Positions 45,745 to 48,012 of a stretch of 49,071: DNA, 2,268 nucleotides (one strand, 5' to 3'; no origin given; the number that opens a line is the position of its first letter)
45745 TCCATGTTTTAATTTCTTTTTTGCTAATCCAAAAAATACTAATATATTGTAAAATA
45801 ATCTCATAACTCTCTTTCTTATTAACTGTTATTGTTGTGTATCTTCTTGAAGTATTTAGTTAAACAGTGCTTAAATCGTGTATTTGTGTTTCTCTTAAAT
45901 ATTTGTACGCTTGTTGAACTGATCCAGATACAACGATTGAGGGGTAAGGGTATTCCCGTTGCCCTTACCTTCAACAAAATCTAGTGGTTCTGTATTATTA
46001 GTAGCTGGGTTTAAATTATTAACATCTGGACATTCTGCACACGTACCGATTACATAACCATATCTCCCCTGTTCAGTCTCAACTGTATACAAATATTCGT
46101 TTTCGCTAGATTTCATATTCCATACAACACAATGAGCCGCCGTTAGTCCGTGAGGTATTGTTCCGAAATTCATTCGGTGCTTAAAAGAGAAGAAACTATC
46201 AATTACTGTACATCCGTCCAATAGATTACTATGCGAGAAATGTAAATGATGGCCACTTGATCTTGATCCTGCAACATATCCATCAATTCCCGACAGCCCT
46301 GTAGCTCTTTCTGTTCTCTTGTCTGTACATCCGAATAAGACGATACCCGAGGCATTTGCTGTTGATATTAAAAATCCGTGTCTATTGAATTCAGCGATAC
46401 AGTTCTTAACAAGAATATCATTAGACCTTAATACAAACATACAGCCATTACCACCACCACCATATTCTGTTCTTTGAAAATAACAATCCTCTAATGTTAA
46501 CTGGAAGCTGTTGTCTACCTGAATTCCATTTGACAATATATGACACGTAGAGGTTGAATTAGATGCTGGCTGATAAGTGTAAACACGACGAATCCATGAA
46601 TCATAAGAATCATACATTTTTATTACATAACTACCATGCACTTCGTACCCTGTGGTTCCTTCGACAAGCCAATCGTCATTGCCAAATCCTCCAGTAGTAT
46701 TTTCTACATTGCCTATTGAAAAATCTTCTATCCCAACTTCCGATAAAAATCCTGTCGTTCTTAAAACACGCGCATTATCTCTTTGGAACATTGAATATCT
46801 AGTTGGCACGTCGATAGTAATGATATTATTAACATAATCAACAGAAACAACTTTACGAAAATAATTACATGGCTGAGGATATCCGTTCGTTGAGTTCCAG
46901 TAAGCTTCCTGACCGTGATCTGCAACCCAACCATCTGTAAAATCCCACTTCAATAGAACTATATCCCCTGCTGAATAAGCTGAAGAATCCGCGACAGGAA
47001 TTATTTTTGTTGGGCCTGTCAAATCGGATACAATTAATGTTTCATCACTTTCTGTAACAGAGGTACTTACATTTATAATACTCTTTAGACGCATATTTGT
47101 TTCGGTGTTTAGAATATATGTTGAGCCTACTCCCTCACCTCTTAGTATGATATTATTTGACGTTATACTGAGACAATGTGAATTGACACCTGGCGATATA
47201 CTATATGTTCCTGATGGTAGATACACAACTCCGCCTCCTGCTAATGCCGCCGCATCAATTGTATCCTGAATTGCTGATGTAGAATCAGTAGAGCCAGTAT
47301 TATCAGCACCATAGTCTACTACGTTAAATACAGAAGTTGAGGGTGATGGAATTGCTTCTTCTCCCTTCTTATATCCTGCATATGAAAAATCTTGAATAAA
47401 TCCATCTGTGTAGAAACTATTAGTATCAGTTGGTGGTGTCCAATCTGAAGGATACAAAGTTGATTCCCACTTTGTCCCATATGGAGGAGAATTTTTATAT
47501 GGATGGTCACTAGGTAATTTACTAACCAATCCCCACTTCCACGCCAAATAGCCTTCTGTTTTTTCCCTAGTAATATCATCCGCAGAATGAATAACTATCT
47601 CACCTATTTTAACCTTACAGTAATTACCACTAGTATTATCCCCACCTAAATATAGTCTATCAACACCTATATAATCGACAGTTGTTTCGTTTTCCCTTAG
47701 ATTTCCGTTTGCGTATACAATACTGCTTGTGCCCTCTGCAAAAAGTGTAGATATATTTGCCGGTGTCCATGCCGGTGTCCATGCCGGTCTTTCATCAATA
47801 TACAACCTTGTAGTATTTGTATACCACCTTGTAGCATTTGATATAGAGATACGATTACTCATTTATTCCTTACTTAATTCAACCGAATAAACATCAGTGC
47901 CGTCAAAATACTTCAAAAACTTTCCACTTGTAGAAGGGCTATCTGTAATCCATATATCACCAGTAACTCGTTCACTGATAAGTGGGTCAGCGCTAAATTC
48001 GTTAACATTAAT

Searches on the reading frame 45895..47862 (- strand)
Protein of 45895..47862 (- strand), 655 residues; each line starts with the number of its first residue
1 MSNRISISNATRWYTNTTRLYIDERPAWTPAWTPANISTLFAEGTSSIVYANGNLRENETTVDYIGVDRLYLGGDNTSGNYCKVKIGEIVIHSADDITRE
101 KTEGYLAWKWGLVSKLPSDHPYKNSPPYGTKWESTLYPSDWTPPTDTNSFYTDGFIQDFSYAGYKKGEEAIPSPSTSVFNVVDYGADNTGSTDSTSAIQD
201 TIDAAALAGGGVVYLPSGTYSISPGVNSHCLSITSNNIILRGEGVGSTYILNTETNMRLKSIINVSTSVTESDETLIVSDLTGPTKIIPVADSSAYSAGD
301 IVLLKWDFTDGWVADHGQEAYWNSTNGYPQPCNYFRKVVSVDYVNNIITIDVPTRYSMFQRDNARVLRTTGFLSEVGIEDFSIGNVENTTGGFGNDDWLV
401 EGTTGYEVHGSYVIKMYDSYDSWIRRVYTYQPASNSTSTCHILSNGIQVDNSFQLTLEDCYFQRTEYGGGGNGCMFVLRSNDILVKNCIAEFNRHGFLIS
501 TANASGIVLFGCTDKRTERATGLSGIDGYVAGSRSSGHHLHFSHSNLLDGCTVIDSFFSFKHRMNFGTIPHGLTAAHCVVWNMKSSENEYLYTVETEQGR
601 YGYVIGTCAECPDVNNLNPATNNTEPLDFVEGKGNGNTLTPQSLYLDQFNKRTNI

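Call 12: search_protein_families(library=phrogs, proteins=[window:45895-47862:-])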
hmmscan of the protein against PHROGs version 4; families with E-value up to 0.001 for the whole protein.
window:45895-47862:- (655 aa): 9 families
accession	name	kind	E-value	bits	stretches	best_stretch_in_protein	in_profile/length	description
phrog_2234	-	tail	1.5e-10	41.4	1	158-225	168-232/757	tail spike protein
phrog_28781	-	tail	8.8e-08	31.7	1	178-248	170-244/644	tail spike protein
phrog_9707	-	tail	9.9e-08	32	1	173-251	177-252/667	tail protein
phrog_4775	-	connector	3.9e-07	29.5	1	177-280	132-223/876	pre-neck appendage protein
phrog_7458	-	tail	4.8e-07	29.4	1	173-307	117-247/732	tail spike protein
phrog_14558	-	tail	1e-05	25.1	1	177-305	103-222/740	tail spike protein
phrog_14442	-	tail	1.7e-05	24.5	1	174-261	188-271/733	tail protein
phrog_11699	-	tail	0.00034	20.5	0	195-230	67-102/553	minor tail protein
phrog_27055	-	unknown function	0.00036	21.9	0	178-203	120-145/147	-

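Call 32: find_encoding_contigs(protein=window:45895-47862:-, flank=10000, max_places=10)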
Protein window:45895-47862:- (655 aa): 9 contigs read that carry it; 6 places shown.
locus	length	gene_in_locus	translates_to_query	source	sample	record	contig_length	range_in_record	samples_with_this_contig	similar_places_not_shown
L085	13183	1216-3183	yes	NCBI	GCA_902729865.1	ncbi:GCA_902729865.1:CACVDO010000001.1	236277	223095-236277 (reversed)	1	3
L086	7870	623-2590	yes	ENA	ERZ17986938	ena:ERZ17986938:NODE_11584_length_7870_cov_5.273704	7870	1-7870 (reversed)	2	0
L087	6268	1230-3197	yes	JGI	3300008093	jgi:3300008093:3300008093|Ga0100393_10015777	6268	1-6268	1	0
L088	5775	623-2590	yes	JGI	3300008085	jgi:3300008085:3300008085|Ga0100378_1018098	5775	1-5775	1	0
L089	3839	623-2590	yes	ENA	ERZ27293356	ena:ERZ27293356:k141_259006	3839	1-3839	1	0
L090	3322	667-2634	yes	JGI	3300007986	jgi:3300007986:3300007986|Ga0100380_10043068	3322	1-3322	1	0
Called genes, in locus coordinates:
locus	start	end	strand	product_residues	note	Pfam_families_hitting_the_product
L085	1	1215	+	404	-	?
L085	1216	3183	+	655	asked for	PF12708:Pect-lyase_RHGA_epim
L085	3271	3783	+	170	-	-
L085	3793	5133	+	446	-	PF26809:Phage_T4_gp13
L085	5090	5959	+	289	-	-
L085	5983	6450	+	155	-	-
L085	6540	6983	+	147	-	PF08722:Tn7_TnsA-like_N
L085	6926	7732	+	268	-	PF03420:Peptidase_S77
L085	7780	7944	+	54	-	-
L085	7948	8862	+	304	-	PF25623:T4_CASP (faint)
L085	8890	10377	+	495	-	PF07068:Gp23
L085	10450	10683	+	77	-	-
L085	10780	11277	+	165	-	-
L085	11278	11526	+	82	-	-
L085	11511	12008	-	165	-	-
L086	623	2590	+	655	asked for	PF12708:Pect-lyase_RHGA_epim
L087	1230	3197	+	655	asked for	PF12708:Pect-lyase_RHGA_epim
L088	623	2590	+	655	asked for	PF12708:Pect-lyase_RHGA_epim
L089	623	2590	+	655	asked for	PF12708:Pect-lyase_RHGA_epim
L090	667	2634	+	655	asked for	PF12708:Pect-lyase_RHGA_epim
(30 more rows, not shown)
